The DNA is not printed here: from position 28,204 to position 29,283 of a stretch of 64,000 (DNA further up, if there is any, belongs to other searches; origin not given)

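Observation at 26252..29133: virJ-like / flippase-like / small TM / virJ-like operon separate from a short MprF: a split aminoacyl-PG synthesis, flipping and hydrolysis system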

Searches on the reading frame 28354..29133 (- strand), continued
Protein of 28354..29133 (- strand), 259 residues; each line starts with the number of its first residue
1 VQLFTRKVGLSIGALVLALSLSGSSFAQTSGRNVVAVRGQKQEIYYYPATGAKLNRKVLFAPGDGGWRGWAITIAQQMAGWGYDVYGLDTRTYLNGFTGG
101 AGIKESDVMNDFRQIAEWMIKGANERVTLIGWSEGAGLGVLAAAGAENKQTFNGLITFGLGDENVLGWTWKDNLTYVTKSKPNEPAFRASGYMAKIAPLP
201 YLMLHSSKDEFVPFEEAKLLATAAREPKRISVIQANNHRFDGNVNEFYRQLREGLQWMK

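Call 19: search_solved_structures(query=A1, max_evalue=0.1, show_alignments=3)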
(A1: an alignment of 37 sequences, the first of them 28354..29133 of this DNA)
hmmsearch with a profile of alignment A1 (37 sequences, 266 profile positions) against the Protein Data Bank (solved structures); distinct sequences matched with E-value up to 0.1: 55.
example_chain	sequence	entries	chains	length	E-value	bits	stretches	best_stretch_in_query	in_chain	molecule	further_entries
9xhm_A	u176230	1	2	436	8.1e-06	28.1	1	63-141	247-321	AcvB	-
5cml_A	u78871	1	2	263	8.8e-06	28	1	203-248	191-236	OsmC family protein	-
3trd_A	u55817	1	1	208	0.0004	22.5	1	200-252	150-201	Alpha/beta hydrolase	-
7qjm_A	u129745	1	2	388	0.0007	21.7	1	190-241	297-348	alpha/beta-hydrolase (202)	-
9pjb_A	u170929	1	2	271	0.0017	20.5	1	202-262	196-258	MHETase MHT043-5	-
9xhn_A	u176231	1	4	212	0.0018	20.3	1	63-141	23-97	AcvB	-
7qjn_A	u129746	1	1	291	0.002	20.2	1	201-245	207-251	Dienelactone hydrolase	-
8yzn_A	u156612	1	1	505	0.0051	18.9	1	75-155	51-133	Lipase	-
8yzo_A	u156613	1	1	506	0.0052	18.9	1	75-155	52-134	Lipase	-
8j45_A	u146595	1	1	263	0.0057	18.7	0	49-151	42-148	Poly(ethylene terephthalate) hydrolase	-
7sh6_A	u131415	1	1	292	0.0081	18.2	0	49-150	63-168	Poly(ethylene terephthalate) hydrolase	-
6ij6_A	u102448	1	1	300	0.009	18.1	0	49-150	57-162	Poly(ethylene terephthalate) hydrolase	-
6ij4_A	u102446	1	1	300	0.009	18.1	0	49-150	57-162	Poly(ethylene terephthalate) hydrolase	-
5yns_A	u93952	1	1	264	0.011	17.9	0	49-151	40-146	Poly(ethylene terephthalate) hydrolase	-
6kus_A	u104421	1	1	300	0.011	17.9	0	49-150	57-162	Poly(ethylene terephthalate) hydrolase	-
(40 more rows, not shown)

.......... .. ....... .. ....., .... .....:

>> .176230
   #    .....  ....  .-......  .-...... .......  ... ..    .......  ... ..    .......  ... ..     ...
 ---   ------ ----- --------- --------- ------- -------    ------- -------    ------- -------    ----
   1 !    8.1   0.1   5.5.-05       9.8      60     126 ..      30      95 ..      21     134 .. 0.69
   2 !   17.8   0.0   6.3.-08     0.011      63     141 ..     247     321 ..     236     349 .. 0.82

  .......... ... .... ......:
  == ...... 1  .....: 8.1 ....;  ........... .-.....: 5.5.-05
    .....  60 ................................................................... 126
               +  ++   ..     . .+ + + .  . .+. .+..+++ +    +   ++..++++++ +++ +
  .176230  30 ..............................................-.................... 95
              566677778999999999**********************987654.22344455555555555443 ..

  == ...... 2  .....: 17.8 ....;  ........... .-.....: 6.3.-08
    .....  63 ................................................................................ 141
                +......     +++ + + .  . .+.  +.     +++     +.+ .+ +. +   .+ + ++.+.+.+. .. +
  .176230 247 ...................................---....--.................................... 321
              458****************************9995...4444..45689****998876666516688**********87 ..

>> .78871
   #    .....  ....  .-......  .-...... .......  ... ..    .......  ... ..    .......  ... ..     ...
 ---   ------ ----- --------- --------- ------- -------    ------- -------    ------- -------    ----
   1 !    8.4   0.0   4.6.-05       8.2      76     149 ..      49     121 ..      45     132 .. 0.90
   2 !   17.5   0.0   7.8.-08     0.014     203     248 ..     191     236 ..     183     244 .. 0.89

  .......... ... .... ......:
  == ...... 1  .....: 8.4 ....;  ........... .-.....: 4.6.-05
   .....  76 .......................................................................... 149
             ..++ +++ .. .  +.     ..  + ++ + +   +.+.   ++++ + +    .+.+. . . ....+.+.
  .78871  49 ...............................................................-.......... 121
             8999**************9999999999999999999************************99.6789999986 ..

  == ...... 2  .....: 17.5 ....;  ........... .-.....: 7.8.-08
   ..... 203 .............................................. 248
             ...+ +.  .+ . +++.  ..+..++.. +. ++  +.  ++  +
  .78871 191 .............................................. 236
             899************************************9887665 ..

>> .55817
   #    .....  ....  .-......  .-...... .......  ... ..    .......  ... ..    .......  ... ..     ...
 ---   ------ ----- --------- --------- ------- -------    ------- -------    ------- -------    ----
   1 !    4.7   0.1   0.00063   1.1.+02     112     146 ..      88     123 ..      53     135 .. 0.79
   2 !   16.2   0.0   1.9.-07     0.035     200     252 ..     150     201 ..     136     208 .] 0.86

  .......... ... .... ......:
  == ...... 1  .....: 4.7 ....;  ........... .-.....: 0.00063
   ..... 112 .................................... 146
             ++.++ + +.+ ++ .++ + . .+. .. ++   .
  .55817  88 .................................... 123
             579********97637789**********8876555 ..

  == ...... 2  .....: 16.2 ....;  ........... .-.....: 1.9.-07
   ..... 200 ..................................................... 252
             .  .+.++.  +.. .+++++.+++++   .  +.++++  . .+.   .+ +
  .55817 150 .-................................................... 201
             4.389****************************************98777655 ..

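Call 21: find_related_loci(query=A1, collection=genome_contigs, flank=10000)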
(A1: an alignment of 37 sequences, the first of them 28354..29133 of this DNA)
Query A1 (259 aa) in genome_contigs; peptide patterns used: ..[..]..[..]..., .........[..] (x = any residue, [..] = any of these).
599 stretches matched a pattern (row limit reached: there are more); 52 encode a relative of the query (tblastn E <= 1e-3); 52 distinct loci.
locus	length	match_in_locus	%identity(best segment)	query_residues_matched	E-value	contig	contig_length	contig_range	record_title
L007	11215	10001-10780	82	1-259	2e-146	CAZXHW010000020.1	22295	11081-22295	MAG TPA_asm: uncultured Heliomicrobium sp. isolate binchicken_co199_63 genome assembly, contig: NODE_1779_length_22295_c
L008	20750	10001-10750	78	10-259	3e-136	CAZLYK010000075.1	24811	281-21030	MAG TPA_asm: uncultured Heliobacteriaceae bacterium isolate SRP173033_co3_4 genome assembly, contig: NODE_2271_length_24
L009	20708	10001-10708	82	24-259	2e-135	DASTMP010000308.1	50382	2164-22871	MAG TPA_asm: Blastocatellia bacterium isolate SMAG_U3747 k141_1317418, whole genome shotgun sequence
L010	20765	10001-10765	75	1-258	7e-126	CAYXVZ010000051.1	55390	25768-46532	MAG TPA_asm: uncultured Heliobacteriaceae bacterium isolate SRP287051_co1_204 genome assembly, contig: NODE_1148_length_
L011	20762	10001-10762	70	7-259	6e-125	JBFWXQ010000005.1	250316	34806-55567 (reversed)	MAG: Blastocatellales bacterium isolate CA_2019_TPBS_144 NODE_426_length_250316_cov_21.667240_TPBS, whole genome shotgun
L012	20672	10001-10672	65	31-256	2e-102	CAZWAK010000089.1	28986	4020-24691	MAG TPA_asm: uncultured Heliobacteriaceae bacterium isolate SRP287051_co1_146 genome assembly, contig: NODE_2472_length_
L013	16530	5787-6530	60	15-258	4e-102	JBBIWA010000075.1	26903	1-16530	MAG: Acidobacteriota bacterium isolate ETS170220_bin_9 NODE_661_length_26903_cov_4.82817, whole genome shotgun sequence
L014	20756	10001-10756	58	11-258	2e-99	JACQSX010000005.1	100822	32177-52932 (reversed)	MAG: Acidobacteria bacterium isolate NC_groundwater_1396_Ag_S-0.65um_54_125 S_p65_S5_coassembly_k141_311308, whole genom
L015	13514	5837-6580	58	15-259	6e-97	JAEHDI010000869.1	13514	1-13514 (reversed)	MAG: Bryobacterales bacterium isolate EFPC_158 k127_14277315, whole genome shotgun sequence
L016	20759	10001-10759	53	7-258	1e-96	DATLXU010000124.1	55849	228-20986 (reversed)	MAG TPA_asm: Blastocatellia bacterium isolate SMAG_U13254 k141_136568, whole genome shotgun sequence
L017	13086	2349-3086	55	14-258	3e-91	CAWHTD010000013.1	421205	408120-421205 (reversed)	MAG: Vicinamibacteria bacterium isolate MFD09212.bin.1.140 genome assembly, contig: contig_47573, whole genome shotgun s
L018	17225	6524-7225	57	27-259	5e-90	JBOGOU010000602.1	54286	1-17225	MAG: Pyrinomonadaceae bacterium isolate H1-B1_maxbin2.bin.13 k127_529968, whole genome shotgun sequence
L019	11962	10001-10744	57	15-259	2e-88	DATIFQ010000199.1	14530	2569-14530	MAG TPA_asm: Bryobacteraceae bacterium isolate SMAG_U16399 k141_2171958, whole genome shotgun sequence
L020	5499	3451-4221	52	4-258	7e-86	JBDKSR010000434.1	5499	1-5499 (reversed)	MAG: Bryobacteraceae bacterium isolate 6_bin.226 c_000000849761, whole genome shotgun sequence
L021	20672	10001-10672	56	37-258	8e-85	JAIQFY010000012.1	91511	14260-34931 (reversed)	MAG: Terriglobia bacterium isolate SRVP_39 SRVP18_hole-7m-from-trench_1_20cm_scaffold_114, whole genome shotgun sequence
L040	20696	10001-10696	45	30-257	7e-65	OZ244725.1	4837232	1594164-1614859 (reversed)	MAG: Pyrinomonadaceae bacterium isolate 7651e387-dc64-44e5-bcba-2ed70fff98b0 genome assembly, chromosome: 1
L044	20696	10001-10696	43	30-258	1e-61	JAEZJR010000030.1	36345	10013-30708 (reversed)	MAG: Acidobacteria bacterium isolate OH_CDB_243 k127_1483255, whole genome shotgun sequence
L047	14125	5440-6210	36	10-259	2e-52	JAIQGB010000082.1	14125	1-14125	MAG: Terriglobia bacterium isolate SRVP_28 SRVP18_hole-7m-from-trench_1_20cm_scaffold_2801, whole genome shotgun sequenc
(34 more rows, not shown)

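Call 29: predict_structure(alignment_id=A1)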
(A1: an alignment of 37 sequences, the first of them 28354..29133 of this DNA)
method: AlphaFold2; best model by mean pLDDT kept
length: 259 residues; sequences in the alignment: 37
mean_pLDDT: 88.1   pTM: 0.84
mean pLDDT of the five models: 88.1, 87.4, 87.3, 86.6, 86.1
residues with pLDDT >= 90: 189; 70-90: 26; 50-70: 29; < 50: 15
segments of 3 or more residues with pLDDT < 50: 1-9, 21-25
pLDDT, mean of each block of 10 residues (from residue 1): 46 53 58 93 97 97 91 98 98 83 88 96 94 97 96 97 86 61 85 98 97 95 98 96 98 96
secondary structure, 60 per line:
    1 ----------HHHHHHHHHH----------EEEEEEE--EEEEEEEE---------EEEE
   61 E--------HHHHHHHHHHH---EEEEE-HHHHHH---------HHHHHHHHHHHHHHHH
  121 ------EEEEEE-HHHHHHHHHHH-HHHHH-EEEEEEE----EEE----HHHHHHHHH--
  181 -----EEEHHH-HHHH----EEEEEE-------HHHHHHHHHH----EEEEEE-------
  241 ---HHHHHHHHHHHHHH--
elements in order: H11-20 E31-37 E40-47 E57-61 H70-80 E84-88 H90-95 H105-120 E127-132 H134-144 H146-150 E152-158 E163-165 H170-178 E186-188 H193-196 E201-206 H214-223 E228-233 H244-257

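Call 33: fold_search(model_id=the predicted structure, library=pdb)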
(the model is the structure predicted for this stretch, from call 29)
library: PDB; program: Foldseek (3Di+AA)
matches with E <= 10: 1927; with E <= 0.001: 1499
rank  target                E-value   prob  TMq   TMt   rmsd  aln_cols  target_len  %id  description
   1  5cml_A                5.2e-12  1.00  0.60  0.64   5.2       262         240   18  Crystal structure of the Esterase domain from Rhodothermus marinus Rmar_1206 protein (released 2016-07-27)
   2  7qjm_A                1.2e-11  1.00  0.65  0.56   6.8       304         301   14  Crystal structure of an alpha/beta-hydrolase enzyme from Chloroflexus sp. MS-G (202) (released 2022-12-28)
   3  2wtm_D                1.4e-11  1.00  0.64  0.68   6.0       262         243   16  Est1E from Butyrivibrio proteoclasticus (released 2010-01-19)
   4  2wtm_C                1.7e-11  1.00  0.63  0.65   6.1       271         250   15  Est1E from Butyrivibrio proteoclasticus (released 2010-01-19)
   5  2wtm_B                1.9e-11  1.00  0.63  0.67   5.0       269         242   13  Est1E from Butyrivibrio proteoclasticus (released 2010-01-19)
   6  5cml_B                3.7e-11  1.00  0.59  0.67   5.8       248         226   18  Crystal structure of the Esterase domain from Rhodothermus marinus Rmar_1206 protein (released 2016-07-27)
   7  8ptq                  3.9e-11  1.00  0.65  0.61   7.0       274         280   18  COMPLEX CRYSTAL STRUCTURE OF MUTANT HUMAN MONOGLYCERIDE LIPASE WITH COMPOUND 5l (released 2024-01-31)
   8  3jwe_A                4.1e-11  1.00  0.63  0.60   7.0       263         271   18  Crystal structure of human mono-glyceride lipase in complex with SAR629 (released 2010-01-26)
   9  7qjm_B                5.0e-11  1.00  0.64  0.57   6.8       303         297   14  Crystal structure of an alpha/beta-hydrolase enzyme from Chloroflexus sp. MS-G (202) (released 2022-12-28)
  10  7xnm_A                5.3e-11  1.00  0.60  0.24   6.6       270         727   16  Structure of porcine dipeptidyl peptidase 4 inhibitory peptide complex (released 2023-05-17)
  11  6lzh_A                9.1e-11  1.00  0.65  0.59   5.6       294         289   13  Crystal structure of Alpha/beta hydrolase GrgF from Penicillium sp. sh18 (released 2020-06-24)
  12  7l50_D                1.2e-10  1.00  0.64  0.59   6.6       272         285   16  Crystal structure of human monoacylglycerol lipase in complex with compound 4f (released 2021-08-11)
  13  2wtm_A                1.2e-10  1.00  0.63  0.65   6.0       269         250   15  Est1E from Butyrivibrio proteoclasticus (released 2010-01-19)
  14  7qjn                  1.2e-10  1.00  0.66  0.62   5.8       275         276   15  Crystal structure of an alpha/beta-hydrolase enzyme from Candidatus Kryptobacter tengchongensis (306) (released 2022-12-28)
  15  4zxf_C                1.2e-10  1.00  0.64  0.55   6.2       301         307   15  Crystal Structure of a Soluble Variant of Monoglyceride Lipase from Saccharomyces Cerevisiae in Complex with a Substra (released 2016-05-25)
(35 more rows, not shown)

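Call 55: search_protein_families(library=pfam, proteins=[L008:8633-9892:+, L008:12133-13623:+, L008:6795-8618:+, L047:6244-7908:+, L018:3881-4771:+, L040:8105-10723:+], max_evalue=0.001)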
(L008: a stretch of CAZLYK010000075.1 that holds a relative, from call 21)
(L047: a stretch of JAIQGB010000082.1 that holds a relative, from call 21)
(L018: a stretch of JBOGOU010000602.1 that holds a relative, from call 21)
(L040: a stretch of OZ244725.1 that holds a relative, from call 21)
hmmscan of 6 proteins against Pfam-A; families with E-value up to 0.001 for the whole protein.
L008:8633-9892:+ (419 aa): 6 families
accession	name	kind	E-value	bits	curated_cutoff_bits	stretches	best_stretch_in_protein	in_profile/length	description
PF13365.12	Trypsin_2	-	7.9e-37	127.6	27.6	1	144-278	1-144/144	Trypsin-like peptidase domain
PF00089.32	Trypsin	-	5.9e-22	79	20.6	1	143-299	26-214/220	Trypsin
PF13180.12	PDZ_2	-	2.3e-17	63.5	27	1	317-408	1-80/80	PDZ domain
PF00595.29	PDZ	-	2.1e-11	44.5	23.2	1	315-395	8-80/81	PDZ domain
PF17820.7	PDZ_6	-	1.9e-08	34.4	27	1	344-397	2-54/54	PDZ domain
PF10459.15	Peptidase_S46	-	5.5e-06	25.8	22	0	141-165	46-70/698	Peptidase S46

L008:12133-13623:+ (496 aa): 2 families
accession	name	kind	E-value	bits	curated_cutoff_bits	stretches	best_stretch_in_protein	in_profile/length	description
PF09924.15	LPG_synthase_C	-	3.5e-45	154.8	27.5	1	160-458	3-297/298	Phosphatidylglycerol lysyltransferase, C-terminal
PF11181.13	YflT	-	0.00029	21.7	26.2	0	7-43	2-38/99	Heat induced stress protein YflT domain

L008:6795-8618:+ (607 aa): 1 family
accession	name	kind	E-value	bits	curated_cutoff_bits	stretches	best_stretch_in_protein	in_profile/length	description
PF09924.15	LPG_synthase_C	-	1.2e-81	274.5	27.5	1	283-577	2-298/298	Phosphatidylglycerol lysyltransferase, C-terminal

L047:6244-7908:+ (554 aa): 1 family
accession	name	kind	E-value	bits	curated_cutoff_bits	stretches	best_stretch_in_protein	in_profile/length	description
PF09924.15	LPG_synthase_C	-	5.3e-71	239.5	27.5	1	232-524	4-298/298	Phosphatidylglycerol lysyltransferase, C-terminal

L018:3881-4771:+ (296 aa): 1 family
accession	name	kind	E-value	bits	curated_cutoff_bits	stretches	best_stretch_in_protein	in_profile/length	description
PF06057.17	VirJ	-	7.1e-06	26.5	22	1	78-227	3-140/191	Bacterial virulence protein (VirJ)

L040:8105-10723:+ (872 aa): 2 families
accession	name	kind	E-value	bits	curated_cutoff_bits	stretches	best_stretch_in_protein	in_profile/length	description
PF09924.15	LPG_synthase_C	-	6.1e-74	249.2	27.5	1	270-562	3-297/298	Phosphatidylglycerol lysyltransferase, C-terminal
PF06057.17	VirJ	-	1.3e-07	32.1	22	1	663-746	4-81/191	Bacterial virulence protein (VirJ)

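Call 95: search_protein_representatives(alignment_id=A1)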
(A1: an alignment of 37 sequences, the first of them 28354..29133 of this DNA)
Query: 37 sequences, 266 profile positions. Proteins with E-value up to 0.001 (for the whole library): 1832; up to 1e-10: 490; up to 1e-30: 128. The best 150 are listed.
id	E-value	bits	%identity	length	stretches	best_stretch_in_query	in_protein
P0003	4.3e-135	465.1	-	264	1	6-262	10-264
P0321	5.8e-104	363.0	-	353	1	9-264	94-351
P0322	3.6e-98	344.0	-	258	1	15-262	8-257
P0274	3.6e-92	324.4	-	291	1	12-264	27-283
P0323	3.3e-91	321.2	-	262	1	16-263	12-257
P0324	3.5e-90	317.8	-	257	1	22-263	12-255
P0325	1.8e-85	302.4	-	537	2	16-263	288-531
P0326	6.2e-84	297.3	-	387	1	12-265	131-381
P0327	1.5e-83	296.1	-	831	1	21-262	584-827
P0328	7.0e-83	293.9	-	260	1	15-263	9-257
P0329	1.8e-81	289.3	-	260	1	12-265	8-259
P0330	3.2e-80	285.2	-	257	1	14-262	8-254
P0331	5.3e-80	284.5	-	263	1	16-263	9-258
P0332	6.0e-80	284.3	-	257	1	14-264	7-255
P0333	9.8e-79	280.3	-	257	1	17-263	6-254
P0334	2.1e-77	276.0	-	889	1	37-264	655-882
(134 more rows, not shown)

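Call 97: search_protein_families(library=pfam, proteins=[P0327, P0334, P0325, P0321, P0326], max_evalue=0.001)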
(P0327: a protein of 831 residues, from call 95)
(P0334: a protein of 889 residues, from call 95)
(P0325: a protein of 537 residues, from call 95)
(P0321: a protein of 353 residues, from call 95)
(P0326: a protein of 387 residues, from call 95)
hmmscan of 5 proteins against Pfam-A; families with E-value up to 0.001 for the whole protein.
P0327 (831 aa): 4 families
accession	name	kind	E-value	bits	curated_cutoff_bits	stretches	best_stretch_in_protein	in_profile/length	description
PF09924.15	LPG_synthase_C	-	5.2e-84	282.3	27.5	1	239-533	2-298/298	Phosphatidylglycerol lysyltransferase, C-terminal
PF06057.17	VirJ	-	2.2e-08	34.6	22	1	626-709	5-83/191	Bacterial virulence protein (VirJ)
PF00561.26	Abhydrolase_1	-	1.2e-06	28.9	25.8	0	634-713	16-89/245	alpha/beta hydrolase fold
PF16995.10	tRNA-synt_2_TM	-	4.2e-05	23.8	26.8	1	19-154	12-155/215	Transmembrane region of lysyl-tRNA synthetase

P0334 (889 aa): 6 families
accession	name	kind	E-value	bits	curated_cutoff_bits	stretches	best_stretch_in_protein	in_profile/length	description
PF09924.15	LPG_synthase_C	-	2.4e-77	260.4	27.5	1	298-592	2-298/298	Phosphatidylglycerol lysyltransferase, C-terminal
PF12697.13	Abhydrolase_6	-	2.1e-07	32.3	26.3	1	679-812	1-121/217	Alpha/beta hydrolase family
PF12146.15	Hydrolase_4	-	9.9e-07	28.7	27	1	677-769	5-99/239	Serine aminopeptidase, S33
PF00561.26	Abhydrolase_1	-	3e-06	27.5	25.8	1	678-776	2-97/245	alpha/beta hydrolase fold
PF06057.17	VirJ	-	7.5e-06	26.4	22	1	679-759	4-80/191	Bacterial virulence protein (VirJ)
PF16995.10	tRNA-synt_2_TM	-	0.0005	20.3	26.8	0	75-212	5-154/215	Transmembrane region of lysyl-tRNA synthetase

P0325 (537 aa): 2 families
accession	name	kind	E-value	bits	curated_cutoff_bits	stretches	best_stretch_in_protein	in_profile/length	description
PF06057.17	VirJ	-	6.8e-13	49.4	22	1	329-409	5-80/191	Bacterial virulence protein (VirJ)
PF00561.26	Abhydrolase_1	-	0.0002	21.5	25.8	0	327-416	2-89/245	alpha/beta hydrolase fold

P0321 (353 aa): 4 families
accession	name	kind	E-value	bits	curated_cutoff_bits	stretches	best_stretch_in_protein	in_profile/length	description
PF09924.15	LPG_synthase_C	-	3.9e-14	52.9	27.5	1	2-66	234-298/298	Phosphatidylglycerol lysyltransferase, C-terminal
PF06057.17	VirJ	-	6.7e-09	36.3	22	1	149-228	5-80/191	Bacterial virulence protein (VirJ)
PF00561.26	Abhydrolase_1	-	5.4e-06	26.7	25.8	1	147-250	2-102/245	alpha/beta hydrolase fold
PF12146.15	Hydrolase_4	-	8.1e-06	25.7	27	0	148-247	7-106/239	Serine aminopeptidase, S33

P0326 (387 aa): 2 families
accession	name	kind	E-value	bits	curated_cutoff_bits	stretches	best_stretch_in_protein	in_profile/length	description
PF06057.17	VirJ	-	0.00014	22.2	22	1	178-259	5-82/191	Bacterial virulence protein (VirJ)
PF12146.15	Hydrolase_4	-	0.0002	21.2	27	0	175-277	5-107/239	Serine aminopeptidase, S33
